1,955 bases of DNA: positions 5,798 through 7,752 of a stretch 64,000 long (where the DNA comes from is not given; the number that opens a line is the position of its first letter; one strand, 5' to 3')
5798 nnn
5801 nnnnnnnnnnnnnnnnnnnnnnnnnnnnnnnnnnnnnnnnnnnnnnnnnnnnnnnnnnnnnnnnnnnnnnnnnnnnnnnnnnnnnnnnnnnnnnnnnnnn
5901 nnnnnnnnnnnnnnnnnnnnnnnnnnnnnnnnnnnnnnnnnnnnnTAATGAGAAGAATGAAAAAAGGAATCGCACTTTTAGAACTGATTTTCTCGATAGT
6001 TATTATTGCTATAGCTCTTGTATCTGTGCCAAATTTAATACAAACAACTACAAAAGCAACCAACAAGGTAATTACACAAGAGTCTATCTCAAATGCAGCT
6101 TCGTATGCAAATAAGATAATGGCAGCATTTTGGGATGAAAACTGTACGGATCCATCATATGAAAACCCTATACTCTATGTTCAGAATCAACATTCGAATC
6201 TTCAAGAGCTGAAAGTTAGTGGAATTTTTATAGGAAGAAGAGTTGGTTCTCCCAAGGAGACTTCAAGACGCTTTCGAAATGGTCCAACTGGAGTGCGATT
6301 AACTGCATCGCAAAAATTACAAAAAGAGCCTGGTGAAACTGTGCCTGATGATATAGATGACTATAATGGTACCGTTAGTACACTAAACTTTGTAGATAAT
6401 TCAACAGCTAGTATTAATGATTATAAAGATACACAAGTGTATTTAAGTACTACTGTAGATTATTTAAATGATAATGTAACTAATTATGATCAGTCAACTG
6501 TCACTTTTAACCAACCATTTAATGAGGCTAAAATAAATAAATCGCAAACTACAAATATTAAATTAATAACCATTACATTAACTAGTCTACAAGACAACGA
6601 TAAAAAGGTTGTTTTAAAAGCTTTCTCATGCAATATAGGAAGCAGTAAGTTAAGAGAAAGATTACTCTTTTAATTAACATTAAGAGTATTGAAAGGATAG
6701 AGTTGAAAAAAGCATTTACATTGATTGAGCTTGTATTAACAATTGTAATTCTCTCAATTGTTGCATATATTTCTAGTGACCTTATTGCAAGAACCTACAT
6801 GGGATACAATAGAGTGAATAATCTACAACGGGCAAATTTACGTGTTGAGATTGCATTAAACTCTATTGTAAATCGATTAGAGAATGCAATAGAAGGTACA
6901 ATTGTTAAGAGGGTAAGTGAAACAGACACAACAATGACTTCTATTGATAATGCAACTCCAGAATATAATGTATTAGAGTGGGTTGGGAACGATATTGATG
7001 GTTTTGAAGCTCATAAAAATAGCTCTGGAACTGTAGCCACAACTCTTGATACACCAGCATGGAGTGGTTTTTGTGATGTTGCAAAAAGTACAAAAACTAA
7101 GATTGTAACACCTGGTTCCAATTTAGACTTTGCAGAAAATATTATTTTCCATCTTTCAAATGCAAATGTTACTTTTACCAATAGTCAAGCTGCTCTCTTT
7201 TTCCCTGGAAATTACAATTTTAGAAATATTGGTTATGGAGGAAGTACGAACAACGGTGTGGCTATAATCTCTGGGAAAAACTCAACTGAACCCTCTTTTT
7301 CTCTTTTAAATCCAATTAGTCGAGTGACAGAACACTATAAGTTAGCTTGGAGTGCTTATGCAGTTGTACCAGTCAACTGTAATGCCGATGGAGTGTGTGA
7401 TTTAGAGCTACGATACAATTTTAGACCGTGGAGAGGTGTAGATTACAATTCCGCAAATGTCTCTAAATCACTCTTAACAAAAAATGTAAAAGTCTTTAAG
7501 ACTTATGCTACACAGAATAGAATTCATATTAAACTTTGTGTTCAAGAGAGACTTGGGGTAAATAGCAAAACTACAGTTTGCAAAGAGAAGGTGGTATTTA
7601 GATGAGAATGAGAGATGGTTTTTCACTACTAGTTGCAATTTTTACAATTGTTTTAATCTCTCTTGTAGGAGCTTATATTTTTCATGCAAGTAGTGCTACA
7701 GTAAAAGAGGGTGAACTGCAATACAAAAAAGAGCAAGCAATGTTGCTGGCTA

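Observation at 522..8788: Orphan five-gene operon: giant secreted multidomain protein plus four prepilin-type proteins, with no assembly machinery nearby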

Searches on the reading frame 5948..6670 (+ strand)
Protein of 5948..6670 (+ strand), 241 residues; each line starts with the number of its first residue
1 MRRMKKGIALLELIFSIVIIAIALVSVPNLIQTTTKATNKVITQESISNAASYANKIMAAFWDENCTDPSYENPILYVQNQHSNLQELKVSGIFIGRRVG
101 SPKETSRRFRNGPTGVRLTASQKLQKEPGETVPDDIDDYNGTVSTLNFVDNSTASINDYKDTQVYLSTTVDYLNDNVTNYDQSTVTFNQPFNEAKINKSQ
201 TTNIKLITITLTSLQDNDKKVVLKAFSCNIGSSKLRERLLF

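Call 3: search_protein_families(library=pfam, proteins=[window:5948-6670:+], max_evalue=0.1)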
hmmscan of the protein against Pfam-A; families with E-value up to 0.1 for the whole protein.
window:5948-6670:+ (241 aa): 2 families
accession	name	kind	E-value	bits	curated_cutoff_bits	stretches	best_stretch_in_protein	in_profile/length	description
PF07963.17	N_methyl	-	0.0047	16.9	21.2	1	2-26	1-25/27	Prokaryotic N-terminal methylation motif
PF20596.3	pAdhesive_11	-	0.013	16.1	24.3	1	158-226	29-99/112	Putative adhesive domain (group 11)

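Call 4: search_protein_families(library=ncbifam, proteins=[window:5948-6670:+], max_evalue=0.1)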
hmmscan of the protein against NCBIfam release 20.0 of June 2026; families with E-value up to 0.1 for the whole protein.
window:5948-6670:+ (241 aa): 8 families
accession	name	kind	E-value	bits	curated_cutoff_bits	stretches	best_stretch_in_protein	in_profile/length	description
TIGR04087.1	YqxM_for_SipW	equivalog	0.0047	16.6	80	0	144-189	31-75/186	amyloid fiber anchoring/assembly protein TapA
TIGR02523.1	type_IV_pilV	equivalog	0.015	15.8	52.2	1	6-52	2-48/139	type IV pilus modification protein PilV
NF040999.1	pilin_ComGC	equivalog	0.021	15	75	1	6-40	2-37/84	competence type IV pilus major pilin ComGC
NF047828.1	T3SSXpsI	equivalog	0.025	14.6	150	1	6-60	2-53/132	type II secretion system protein XpsI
TIGR03507.1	decahem_SO1788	subfamily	0.038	12.4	209.3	1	125-222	339-435/672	OmcA/MtrC family decaheme c-type cytochrome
NF007862.0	PRK10574.1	equivalog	0.066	13.3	138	0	4-38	3-38/145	prepilin peptidase-dependent pilin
NF041002.1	pilin_ComGF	equivalog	0.087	13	80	1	6-41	2-37/139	competence type IV pilus minor pilin ComGF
TIGR01707.1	gspI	equivalog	0.092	13.2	44.35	0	7-41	1-35/101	type II secretion system minor pseudopilin GspI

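Call 70: search_protein_families(library=ncbifam, alignment_id=A7, max_evalue=0.1)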
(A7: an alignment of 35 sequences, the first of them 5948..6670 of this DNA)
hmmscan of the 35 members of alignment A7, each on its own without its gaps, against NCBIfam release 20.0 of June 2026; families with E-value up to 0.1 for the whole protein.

A. member 1, window:5948-6670:+ (241 aa): 8 families
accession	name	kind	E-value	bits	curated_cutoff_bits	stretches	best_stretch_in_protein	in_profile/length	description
TIGR04087.1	YqxM_for_SipW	equivalog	0.0047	16.6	80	0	144-189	31-75/186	amyloid fiber anchoring/assembly protein TapA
TIGR02523.1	type_IV_pilV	equivalog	0.015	15.8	52.2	1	6-52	2-48/139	type IV pilus modification protein PilV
NF040999.1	pilin_ComGC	equivalog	0.021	15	75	1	6-40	2-37/84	competence type IV pilus major pilin ComGC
NF047828.1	T3SSXpsI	equivalog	0.025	14.6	150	1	6-60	2-53/132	type II secretion system protein XpsI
TIGR03507.1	decahem_SO1788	subfamily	0.038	12.4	209.3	1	125-222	339-435/672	OmcA/MtrC family decaheme c-type cytochrome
NF007862.0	PRK10574.1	equivalog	0.066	13.3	138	0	4-38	3-38/145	prepilin peptidase-dependent pilin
NF041002.1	pilin_ComGF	equivalog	0.087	13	80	1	6-41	2-37/139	competence type IV pilus minor pilin ComGF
TIGR01707.1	gspI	equivalog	0.092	13.2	44.35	0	7-41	1-35/101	type II secretion system minor pseudopilin GspI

B. families by the number of members that match (of 35 scanned): 22 families
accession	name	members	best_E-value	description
TIGR02523.1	type_IV_pilV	18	7.2e-06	type IV pilus modification protein PilV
NF040999.1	pilin_ComGC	8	0.0011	competence type IV pilus major pilin ComGC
NF041002.1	pilin_ComGF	5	0.0035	competence type IV pilus minor pilin ComGF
NF007862.0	PRK10574.1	5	0.0041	prepilin peptidase-dependent pilin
NF041013.1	T4P_ComGE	4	0.0043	competence type IV pilus minor pilin ComGE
TIGR01710.1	typeII_sec_gspG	4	0.013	type II secretion system major pseudopilin GspG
TIGR02532.1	IV_pilin_GFxxxE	3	7.8e-06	prepilin-type N-terminal cleavage/methylation domain-containing protein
NF047828.1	T3SSXpsI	2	0.025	type II secretion system protein XpsI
TIGR04087.1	YqxM_for_SipW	1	0.0047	amyloid fiber anchoring/assembly protein TapA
NF033743.1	NlpC_inact_RipD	1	0.0063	NlpC/P60 family peptidoglycan-binding protein RipD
TIGR01708.2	typeII_sec_gspH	1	0.011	type II secretion system minor pseudopilin GspH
TIGR02599.1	TIGR02599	1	0.014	Verru_Chthon cassette protein C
NF047363.1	Zn_ribbon_CdsZ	1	0.018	zinc ribbon domain regulatory protein CdsZ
NF040597.1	carb_anhyd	1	0.037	carbonic anhydrase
TIGR03507.1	decahem_SO1788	1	0.038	OmcA/MtrC family decaheme c-type cytochrome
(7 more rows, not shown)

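Call 83: search_solved_structures(query=A7, max_evalue=10)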
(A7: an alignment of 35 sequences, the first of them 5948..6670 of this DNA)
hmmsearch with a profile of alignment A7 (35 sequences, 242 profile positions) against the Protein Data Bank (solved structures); distinct sequences matched with E-value up to 10: 5.
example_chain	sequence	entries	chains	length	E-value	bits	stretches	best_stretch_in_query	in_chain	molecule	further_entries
9lab_B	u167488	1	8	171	0.14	15.2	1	6-45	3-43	MSHA major pilin subunit MshA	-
9egp_A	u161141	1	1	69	0.15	15.1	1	4-43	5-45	Geopilin domain 1 protein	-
8qqj_J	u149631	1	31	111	0.16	15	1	11-47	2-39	Type IV narrow pilus major component PilA5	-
6xxe_A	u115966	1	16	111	0.16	15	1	11-47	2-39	Uncharacterized protein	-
7tgg_A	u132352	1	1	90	0.2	14.7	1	3-43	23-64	Geopilin domain 1 protein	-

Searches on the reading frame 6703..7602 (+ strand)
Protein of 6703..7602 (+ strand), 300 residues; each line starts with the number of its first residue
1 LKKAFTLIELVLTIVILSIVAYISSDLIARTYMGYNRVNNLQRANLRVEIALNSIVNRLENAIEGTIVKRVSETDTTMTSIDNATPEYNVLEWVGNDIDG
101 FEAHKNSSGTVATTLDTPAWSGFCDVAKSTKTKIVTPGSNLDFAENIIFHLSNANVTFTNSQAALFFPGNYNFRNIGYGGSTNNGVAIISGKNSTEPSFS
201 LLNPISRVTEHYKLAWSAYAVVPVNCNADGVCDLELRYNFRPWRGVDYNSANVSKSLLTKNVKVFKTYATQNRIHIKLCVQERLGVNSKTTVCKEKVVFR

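Call 3: search_protein_families(library=pfam, proteins=[window:6703-7602:+], max_evalue=0.1)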
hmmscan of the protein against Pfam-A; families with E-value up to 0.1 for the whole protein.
window:6703-7602:+ (300 aa): 1 family
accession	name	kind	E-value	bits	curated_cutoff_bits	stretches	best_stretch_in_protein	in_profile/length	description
PF07963.17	N_methyl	-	1.6e-05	24.7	21.2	1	2-23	4-25/27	Prokaryotic N-terminal methylation motif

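Call 4: search_protein_families(library=ncbifam, proteins=[window:6703-7602:+], max_evalue=0.1)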
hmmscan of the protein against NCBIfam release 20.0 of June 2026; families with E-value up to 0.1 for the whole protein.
window:6703-7602:+ (300 aa): 4 families
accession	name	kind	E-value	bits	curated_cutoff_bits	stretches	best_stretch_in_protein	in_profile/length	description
TIGR02532.1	IV_pilin_GFxxxE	domain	4.4e-05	23.2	16.3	1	3-21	2-20/24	prepilin-type N-terminal cleavage/methylation domain-containing protein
TIGR02599.1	TIGR02599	subfamily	0.0014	18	256.5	1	4-63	1-60/361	Verru_Chthon cassette protein C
NF041002.1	pilin_ComGF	equivalog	0.0081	16.4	80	1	2-66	1-62/139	competence type IV pilus minor pilin ComGF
NF040982.1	ComGD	equivalog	0.034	14.6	70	1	2-30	1-29/139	competence type IV pilus minor pilin ComGD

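Call 24: search_solved_structures(query=window:6703-7602:+, max_evalue=10)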
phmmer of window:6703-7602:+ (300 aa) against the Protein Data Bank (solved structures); distinct sequences matched with E-value up to 10: 3.
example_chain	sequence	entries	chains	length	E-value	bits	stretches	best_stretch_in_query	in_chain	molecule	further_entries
7tgg_A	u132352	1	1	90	0.98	12.1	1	2-48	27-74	Geopilin domain 1 protein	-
9egp_A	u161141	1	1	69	1.1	11.9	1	2-29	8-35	Geopilin domain 1 protein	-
6b1p_A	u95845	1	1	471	1.5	11.5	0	60-102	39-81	Glutamate--tRNA ligase 1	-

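Call 57: find_homologous_proteins(query=A5, max_evalue=0.001)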
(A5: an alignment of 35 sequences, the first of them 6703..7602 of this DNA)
Query A5 (35 sequences) (300 aa, profile of the alignment): 1482 proteins with E <= 0.001 among 7088 candidates; the best 120 are listed.
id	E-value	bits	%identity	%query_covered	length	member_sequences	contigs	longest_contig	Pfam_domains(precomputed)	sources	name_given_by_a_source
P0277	2.4e-113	397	38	100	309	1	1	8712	-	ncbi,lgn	-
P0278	8.1e-111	388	39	100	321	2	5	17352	PF07963.18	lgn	-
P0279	1.4e-110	387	55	100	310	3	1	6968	-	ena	-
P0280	2.6e-110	387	41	100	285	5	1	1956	-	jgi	jgi:prepilin-type N-terminal cleavage/methylation domain-containing protein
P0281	3.2e-110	386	53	100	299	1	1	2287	-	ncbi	-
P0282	3.3e-110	386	37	99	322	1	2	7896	PF07963.18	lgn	-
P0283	4.0e-110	386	41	100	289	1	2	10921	-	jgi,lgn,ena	-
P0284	4.5e-110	386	39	99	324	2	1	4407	PF07963.18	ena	-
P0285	5.0e-110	386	37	100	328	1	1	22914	-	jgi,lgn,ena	-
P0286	5.4e-110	386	40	100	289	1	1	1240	-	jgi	jgi:prepilin-type N-terminal cleavage/methylation domain-containing protein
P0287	6.1e-110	385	55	100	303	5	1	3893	-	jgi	-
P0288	3.8e-109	383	36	100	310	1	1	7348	-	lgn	-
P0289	4.8e-109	382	39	99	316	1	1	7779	PF07963.18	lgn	-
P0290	5.6e-109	382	38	100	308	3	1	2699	-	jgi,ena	-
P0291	6.7e-109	382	40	100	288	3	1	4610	-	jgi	jgi:prepilin-type N-terminal cleavage/methylation domain-containing protein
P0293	2.6e-108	380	35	99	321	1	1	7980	PF07963.18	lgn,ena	-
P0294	4.4e-108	379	56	100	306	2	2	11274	PF07963.18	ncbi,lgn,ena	-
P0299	1.0e-107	378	35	100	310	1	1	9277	PF07963.18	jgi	jgi:prepilin-type N-terminal cleavage/methylation domain-containing protein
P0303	1.7e-107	377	40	100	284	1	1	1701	PF07963.18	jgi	-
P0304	1.9e-107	377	36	100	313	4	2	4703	PF07963.18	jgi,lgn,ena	-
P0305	2.8e-107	377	33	100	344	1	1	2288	PF07963.18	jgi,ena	-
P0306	3.0e-107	377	39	100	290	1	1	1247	PF07963.18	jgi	jgi:prepilin-type N-terminal cleavage/methylation domain-containing protein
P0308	3.6e-107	376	36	99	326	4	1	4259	PF07963.18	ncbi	-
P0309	4.2e-107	376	37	99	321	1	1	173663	PF07963.18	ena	-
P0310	4.4e-107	376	40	100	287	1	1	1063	PF07963.18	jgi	jgi:prepilin-type N-terminal cleavage/methylation domain-containing protein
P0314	1.1e-106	375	40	100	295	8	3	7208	PF07963.18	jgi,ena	jgi:prepilin-type N-terminal cleavage/methylation domain-containing protein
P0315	1.2e-106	375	34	98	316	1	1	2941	PF07963.18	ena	-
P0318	1.5e-106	374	36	99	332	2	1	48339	PF07963.18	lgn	-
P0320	1.5e-106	374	35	99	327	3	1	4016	PF07963.18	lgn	-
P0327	3.6e-106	373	39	100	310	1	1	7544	PF07963.18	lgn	-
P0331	6.0e-106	372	33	99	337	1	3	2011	PF07963.18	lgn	-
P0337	1.1e-105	371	35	99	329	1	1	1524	PF07963.18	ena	-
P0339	1.2e-105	371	38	99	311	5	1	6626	PF07963.18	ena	-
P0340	1.2e-105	371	33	100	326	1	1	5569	PF07963.18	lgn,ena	-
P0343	2.2e-105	370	36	99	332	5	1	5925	PF07963.18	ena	-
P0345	2.4e-105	370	37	100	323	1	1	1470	PF07963.18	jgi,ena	-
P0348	3.1e-105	370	74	100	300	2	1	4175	PF07963.18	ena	-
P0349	3.6e-105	370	58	100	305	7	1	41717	PF07963.18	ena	-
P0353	5.0e-105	369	66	100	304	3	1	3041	PF07963.18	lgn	-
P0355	7.3e-105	369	61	100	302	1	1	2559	PF07963.18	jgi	-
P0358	9.9e-105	368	36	100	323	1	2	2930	PF07963.18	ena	-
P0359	1.0e-104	368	59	100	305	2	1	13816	PF07963.18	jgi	-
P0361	1.4e-104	368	36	99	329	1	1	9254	PF07963.18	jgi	-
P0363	2.1e-104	367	34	99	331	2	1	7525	PF07963.18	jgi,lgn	-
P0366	3.6e-104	366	71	100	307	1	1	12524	PF07963.18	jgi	-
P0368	3.8e-104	366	35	99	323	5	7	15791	PF07963.18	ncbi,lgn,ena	-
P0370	4.9e-104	366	32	98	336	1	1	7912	PF07963.18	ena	-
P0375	8.7e-104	365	36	100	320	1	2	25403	PF07963.18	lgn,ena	-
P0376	8.8e-104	365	35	99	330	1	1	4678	PF07963.18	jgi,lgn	-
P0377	1.1e-103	365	40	100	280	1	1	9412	PF07963.18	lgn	-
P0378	1.1e-103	365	52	100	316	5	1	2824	PF07963.18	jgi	jgi:prepilin-type N-terminal cleavage/methylation domain-containing protein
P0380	1.2e-103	365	37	99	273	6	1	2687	PF07963.18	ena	-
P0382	1.5e-103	364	35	99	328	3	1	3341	PF07963.18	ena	-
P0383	1.5e-103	364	51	100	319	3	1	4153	PF07963.18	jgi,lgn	-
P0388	2.7e-103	364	36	100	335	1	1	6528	PF07963.18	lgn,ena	-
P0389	3.1e-103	363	73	100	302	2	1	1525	PF07963.18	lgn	-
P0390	3.3e-103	363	37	99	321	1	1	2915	PF07963.18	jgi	jgi:prepilin-type N-terminal cleavage/methylation domain-containing protein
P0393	3.6e-103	363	33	93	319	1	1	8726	PF07963.18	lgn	-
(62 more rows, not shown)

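Call 69: search_protein_families(library=ncbifam, alignment_id=A5, max_evalue=0.1)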
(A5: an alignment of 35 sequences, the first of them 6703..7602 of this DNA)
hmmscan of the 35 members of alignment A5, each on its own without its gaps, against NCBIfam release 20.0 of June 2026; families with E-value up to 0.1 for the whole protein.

A. member 1, window:6703-7602:+ (300 aa): 4 families
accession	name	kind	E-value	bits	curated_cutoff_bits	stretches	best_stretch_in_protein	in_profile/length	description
TIGR02532.1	IV_pilin_GFxxxE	domain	4.4e-05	23.2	16.3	1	3-21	2-20/24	prepilin-type N-terminal cleavage/methylation domain-containing protein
TIGR02599.1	TIGR02599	subfamily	0.0014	18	256.5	1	4-63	1-60/361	Verru_Chthon cassette protein C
NF041002.1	pilin_ComGF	equivalog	0.0081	16.4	80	1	2-66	1-62/139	competence type IV pilus minor pilin ComGF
NF040982.1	ComGD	equivalog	0.034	14.6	70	1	2-30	1-29/139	competence type IV pilus minor pilin ComGD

B. families by the number of members that match (of 35 scanned): 21 families
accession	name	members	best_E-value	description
TIGR02532.1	IV_pilin_GFxxxE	35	6.2e-07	prepilin-type N-terminal cleavage/methylation domain-containing protein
NF041002.1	pilin_ComGF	31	5.4e-06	competence type IV pilus minor pilin ComGF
NF007862.0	PRK10574.1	23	0.00017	prepilin peptidase-dependent pilin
TIGR01710.1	typeII_sec_gspG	21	0.00077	type II secretion system major pseudopilin GspG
NF040982.1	ComGD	16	0.0042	competence type IV pilus minor pilin ComGD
TIGR01708.2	typeII_sec_gspH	15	0.00041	type II secretion system minor pseudopilin GspH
TIGR02599.1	TIGR02599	13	4.3e-06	Verru_Chthon cassette protein C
TIGR02596.1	TIGR02596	10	0.0078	Verru_Chthon cassette protein D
NF007800.0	PRK10506.1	9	0.0019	prepilin peptidase-dependent protein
NF041775.1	typeIV_PilA_Myxo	4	0.018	type IV pilin protein PilA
NF041013.1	T4P_ComGE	3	0.0095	competence type IV pilus minor pilin ComGE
NF040999.1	pilin_ComGC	2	0.028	competence type IV pilus major pilin ComGC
NF007323.0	PRK09814.1-2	2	0.043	beta-1,6-galactofuranosyltransferase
NF047623.1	Stavidin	1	6.6e-05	streptavidin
TIGR01707.1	gspI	1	0.017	type II secretion system minor pseudopilin GspI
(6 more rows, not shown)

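Call 82: search_solved_structures(query=A5, max_evalue=10)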
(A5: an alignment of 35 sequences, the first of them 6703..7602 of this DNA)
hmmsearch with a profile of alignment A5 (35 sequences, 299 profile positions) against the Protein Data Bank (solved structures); distinct sequences matched with E-value up to 10: 19.
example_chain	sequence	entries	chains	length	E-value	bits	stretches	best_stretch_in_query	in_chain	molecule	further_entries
7tgg_A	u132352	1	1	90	0.0001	25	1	4-55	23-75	Geopilin domain 1 protein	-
9egp_A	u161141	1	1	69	0.00012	24.8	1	4-35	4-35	Geopilin domain 1 protein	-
9lab_B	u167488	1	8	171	0.00066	22.3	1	6-31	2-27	MSHA major pilin subunit MshA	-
9laa_A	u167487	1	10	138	0.0086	18.7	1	4-30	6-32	Type IV pilin protein PilA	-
2m7g_A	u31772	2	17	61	0.011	18.3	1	11-56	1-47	Geopilin domain 1 protein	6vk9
1oqw_A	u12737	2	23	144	0.14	14.7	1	11-42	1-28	Fimbrial protein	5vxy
8p3b_A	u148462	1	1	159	0.19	14.2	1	11-30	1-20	Fimbrial protein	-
2hi2_A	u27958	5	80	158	0.22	14.1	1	11-30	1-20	Fimbrial protein | PilA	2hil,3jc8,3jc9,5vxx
8tob_GA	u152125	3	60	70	0.22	14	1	12-53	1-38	Fimbrial protein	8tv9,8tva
8tum_e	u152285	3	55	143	0.22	14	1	11-75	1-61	Type IV major pilin protein PilA | Pilin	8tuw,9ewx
1ay2_A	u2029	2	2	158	0.24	13.9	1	11-30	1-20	TYPE 4 PILIN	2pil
6gv9_A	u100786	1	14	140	0.25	13.9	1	11-47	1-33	Prepilin peptidase-dependent protein D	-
5kua_A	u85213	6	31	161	0.31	13.5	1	11-30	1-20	pilin | Neisseria meningitidis PilE variant SB-GATDH | Neisseria meningitidis PilE, SB-DATDH variant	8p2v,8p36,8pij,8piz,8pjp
1nj8_A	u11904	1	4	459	0.38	13.2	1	45-177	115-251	Proline-tRNA Synthetase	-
8tj2_C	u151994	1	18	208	0.47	13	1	11-30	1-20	Type IV major pilin protein PilA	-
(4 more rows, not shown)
